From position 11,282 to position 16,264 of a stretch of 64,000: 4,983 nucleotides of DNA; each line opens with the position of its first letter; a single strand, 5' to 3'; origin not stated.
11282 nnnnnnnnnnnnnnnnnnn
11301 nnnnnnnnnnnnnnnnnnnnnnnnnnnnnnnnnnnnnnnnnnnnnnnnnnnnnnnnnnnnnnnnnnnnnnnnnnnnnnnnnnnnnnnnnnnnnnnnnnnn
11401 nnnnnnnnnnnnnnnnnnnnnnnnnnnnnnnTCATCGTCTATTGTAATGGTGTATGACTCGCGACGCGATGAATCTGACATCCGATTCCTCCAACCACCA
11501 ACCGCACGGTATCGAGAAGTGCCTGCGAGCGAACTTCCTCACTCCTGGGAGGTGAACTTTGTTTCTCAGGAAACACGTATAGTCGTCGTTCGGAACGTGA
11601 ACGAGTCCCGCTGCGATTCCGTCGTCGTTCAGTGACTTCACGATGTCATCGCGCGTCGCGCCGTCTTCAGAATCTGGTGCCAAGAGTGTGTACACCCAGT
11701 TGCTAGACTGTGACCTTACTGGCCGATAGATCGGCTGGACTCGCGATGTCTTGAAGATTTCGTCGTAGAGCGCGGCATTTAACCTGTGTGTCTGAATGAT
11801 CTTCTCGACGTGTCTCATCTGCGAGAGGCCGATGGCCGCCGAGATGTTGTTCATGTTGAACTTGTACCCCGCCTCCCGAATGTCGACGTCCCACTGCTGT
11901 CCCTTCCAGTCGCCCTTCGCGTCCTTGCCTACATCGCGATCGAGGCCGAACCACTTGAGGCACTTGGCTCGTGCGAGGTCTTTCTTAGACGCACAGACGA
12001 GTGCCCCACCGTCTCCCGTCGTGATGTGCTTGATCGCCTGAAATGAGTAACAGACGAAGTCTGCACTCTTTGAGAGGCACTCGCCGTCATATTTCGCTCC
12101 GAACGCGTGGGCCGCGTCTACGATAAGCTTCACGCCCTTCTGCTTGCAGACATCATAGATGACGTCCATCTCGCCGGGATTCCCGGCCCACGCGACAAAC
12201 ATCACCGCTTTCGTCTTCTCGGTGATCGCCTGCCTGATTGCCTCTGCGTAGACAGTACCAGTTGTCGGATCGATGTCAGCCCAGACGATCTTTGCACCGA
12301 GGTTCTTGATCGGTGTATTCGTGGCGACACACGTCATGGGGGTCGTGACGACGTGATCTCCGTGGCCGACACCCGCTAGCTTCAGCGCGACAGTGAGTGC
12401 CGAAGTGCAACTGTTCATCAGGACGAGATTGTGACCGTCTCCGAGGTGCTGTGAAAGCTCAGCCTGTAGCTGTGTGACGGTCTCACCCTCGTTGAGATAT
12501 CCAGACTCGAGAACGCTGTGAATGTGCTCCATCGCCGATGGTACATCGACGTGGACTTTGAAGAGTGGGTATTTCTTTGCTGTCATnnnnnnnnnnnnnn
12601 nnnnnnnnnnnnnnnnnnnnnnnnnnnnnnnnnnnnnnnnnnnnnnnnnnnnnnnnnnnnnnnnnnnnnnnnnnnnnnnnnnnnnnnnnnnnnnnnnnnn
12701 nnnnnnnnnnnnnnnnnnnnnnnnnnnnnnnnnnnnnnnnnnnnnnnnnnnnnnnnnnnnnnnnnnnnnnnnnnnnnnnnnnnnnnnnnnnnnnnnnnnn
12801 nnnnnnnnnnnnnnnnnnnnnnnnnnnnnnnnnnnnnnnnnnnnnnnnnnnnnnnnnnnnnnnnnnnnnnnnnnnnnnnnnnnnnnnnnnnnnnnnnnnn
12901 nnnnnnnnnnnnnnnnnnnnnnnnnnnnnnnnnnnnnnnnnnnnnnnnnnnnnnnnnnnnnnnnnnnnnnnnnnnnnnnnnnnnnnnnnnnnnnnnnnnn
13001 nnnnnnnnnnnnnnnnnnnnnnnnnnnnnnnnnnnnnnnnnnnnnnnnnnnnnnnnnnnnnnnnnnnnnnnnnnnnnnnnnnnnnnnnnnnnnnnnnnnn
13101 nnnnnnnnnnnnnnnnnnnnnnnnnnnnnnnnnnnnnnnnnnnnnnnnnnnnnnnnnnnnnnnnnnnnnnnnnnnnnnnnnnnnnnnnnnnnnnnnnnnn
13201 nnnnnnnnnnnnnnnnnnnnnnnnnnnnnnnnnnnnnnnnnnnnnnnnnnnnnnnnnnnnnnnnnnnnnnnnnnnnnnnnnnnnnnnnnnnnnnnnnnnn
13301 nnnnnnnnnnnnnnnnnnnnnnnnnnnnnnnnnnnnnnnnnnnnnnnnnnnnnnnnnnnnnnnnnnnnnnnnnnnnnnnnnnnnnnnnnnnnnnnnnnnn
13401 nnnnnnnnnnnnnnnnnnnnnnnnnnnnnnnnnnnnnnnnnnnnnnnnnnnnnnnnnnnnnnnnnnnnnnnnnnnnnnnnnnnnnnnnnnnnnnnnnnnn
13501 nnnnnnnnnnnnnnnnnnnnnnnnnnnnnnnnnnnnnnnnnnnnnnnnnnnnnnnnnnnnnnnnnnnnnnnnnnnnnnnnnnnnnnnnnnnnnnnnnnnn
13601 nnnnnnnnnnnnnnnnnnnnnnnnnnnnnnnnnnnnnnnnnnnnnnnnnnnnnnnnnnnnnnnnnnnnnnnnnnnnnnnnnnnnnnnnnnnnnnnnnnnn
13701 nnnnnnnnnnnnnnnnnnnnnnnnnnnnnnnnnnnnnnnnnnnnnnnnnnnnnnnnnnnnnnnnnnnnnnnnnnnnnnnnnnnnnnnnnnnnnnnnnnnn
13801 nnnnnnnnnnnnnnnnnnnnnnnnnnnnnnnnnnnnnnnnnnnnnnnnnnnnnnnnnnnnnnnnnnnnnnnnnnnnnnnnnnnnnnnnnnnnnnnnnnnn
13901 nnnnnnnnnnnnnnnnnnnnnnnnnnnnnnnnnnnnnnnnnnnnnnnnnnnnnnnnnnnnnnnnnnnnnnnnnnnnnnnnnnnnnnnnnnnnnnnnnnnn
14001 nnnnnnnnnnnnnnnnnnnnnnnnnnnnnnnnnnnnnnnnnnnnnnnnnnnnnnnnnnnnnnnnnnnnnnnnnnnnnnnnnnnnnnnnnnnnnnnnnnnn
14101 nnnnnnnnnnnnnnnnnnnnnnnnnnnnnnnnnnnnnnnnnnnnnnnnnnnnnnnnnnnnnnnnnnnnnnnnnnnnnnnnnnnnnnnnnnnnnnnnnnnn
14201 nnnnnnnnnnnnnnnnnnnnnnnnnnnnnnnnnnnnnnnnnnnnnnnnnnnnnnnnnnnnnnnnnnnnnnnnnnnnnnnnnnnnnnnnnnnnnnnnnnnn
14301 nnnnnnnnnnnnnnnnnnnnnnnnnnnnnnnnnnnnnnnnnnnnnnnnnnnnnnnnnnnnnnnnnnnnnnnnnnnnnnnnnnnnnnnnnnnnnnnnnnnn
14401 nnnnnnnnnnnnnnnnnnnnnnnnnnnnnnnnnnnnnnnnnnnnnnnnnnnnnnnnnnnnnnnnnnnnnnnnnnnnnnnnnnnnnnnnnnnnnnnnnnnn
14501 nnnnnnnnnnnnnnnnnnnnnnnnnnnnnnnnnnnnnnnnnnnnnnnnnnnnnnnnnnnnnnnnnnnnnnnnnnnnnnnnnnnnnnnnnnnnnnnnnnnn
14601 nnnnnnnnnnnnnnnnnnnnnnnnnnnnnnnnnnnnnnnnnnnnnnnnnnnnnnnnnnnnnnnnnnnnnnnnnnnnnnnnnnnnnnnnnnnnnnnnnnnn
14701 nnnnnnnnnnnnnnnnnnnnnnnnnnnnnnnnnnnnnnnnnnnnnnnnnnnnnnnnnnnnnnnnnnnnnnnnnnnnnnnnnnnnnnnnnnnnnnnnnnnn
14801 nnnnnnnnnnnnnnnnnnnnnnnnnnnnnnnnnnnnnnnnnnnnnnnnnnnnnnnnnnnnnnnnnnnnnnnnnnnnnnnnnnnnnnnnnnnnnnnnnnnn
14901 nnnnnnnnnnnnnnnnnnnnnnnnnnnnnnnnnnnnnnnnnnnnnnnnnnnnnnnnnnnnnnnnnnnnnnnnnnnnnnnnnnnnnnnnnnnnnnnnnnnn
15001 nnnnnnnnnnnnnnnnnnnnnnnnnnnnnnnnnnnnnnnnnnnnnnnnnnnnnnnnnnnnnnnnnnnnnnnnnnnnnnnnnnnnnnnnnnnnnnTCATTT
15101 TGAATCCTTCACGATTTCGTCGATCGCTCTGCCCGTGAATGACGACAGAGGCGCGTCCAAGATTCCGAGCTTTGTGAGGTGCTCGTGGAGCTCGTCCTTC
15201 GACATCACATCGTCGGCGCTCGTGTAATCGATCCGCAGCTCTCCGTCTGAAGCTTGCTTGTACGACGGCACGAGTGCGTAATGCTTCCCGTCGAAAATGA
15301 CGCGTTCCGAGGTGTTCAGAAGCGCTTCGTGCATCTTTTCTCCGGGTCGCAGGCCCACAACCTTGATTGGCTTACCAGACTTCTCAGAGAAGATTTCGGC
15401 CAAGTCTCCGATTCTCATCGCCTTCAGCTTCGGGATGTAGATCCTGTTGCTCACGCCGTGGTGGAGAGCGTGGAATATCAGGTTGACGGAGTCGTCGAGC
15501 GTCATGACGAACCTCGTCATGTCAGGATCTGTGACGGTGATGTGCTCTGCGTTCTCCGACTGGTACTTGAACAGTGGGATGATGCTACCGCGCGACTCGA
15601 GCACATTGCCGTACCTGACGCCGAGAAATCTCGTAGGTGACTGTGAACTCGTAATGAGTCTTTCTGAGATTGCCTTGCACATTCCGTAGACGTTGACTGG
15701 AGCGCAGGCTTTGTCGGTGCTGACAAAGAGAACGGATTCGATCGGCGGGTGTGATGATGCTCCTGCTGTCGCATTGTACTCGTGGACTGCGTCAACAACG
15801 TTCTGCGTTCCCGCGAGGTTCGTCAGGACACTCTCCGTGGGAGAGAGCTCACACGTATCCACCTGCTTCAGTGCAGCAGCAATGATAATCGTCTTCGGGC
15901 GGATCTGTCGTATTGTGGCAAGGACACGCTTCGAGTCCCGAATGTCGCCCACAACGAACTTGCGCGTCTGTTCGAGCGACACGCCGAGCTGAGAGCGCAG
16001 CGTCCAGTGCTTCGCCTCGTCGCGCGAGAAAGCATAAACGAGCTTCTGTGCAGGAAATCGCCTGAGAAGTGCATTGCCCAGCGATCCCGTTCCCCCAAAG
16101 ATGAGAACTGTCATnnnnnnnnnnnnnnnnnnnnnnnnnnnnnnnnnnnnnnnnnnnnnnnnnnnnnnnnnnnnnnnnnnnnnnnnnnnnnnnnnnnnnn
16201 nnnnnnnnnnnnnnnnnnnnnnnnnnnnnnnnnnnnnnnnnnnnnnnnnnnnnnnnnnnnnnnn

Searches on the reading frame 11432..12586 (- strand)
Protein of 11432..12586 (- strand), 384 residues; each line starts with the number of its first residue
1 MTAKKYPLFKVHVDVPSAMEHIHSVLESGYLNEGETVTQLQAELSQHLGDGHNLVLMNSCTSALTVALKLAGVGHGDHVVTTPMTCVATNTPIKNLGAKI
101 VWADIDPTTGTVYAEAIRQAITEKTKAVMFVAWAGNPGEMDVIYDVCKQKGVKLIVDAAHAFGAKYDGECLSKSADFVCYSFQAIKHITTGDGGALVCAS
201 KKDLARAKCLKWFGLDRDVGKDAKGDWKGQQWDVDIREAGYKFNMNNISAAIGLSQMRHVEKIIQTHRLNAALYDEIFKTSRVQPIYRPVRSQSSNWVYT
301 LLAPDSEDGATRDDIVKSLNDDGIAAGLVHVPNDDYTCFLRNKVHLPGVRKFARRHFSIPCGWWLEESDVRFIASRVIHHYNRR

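Call 11: search_protein_families(library=pfam, proteins=[window:11432-12586:-], max_evalue=0.001)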
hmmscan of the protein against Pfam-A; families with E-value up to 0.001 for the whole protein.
window:11432-12586:- (384 aa): 4 families
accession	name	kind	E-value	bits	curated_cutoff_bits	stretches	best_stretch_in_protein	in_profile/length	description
PF01041.23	DegT_DnrJ_EryC1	-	6.3e-83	279.4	19.8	1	19-376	8-358/360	DegT/DnrJ/EryC1/StrS aminotransferase family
PF00266.25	Aminotran_5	-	2.3e-08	33.8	21.5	1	52-164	62-182/371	Aminotransferase class-V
PF00155.27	Aminotran_1_2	-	0.00036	20.3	19.7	1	6-164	11-192/361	Aminotransferase class I and II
PF01212.27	Beta_elim_lyase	-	0.00084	19.2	27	0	33-201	30-199/288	Beta-eliminating lyase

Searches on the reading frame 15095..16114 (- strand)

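Call 11: search_protein_families(library=pfam, proteins=[window:15095-16114:-], max_evalue=0.001)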
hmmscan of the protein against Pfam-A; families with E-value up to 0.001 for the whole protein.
window:15095-16114:- (339 aa): 5 families
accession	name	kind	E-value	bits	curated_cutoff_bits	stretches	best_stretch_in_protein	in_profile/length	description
PF02719.21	Polysacc_synt_2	-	7.5e-74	249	20.2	1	3-271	1-279/293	Polysaccharide biosynthesis protein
PF01370.27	Epimerase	-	4.9e-20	72.4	20.9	1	3-226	1-237/240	NAD dependent epimerase/dehydratase family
PF04321.23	RmlD_sub_bind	-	1.1e-15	58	27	1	1-176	1-156/287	RmlD substrate binding domain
PF16363.11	GDP_Man_Dehyd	-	3.6e-12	46.8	27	1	4-157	1-167/332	GDP-mannose 4,6 dehydratase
PF01073.25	3Beta_HSD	-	7.9e-06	25.5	22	1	4-113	1-106/280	3-beta hydroxysteroid dehydrogenase/isomerase family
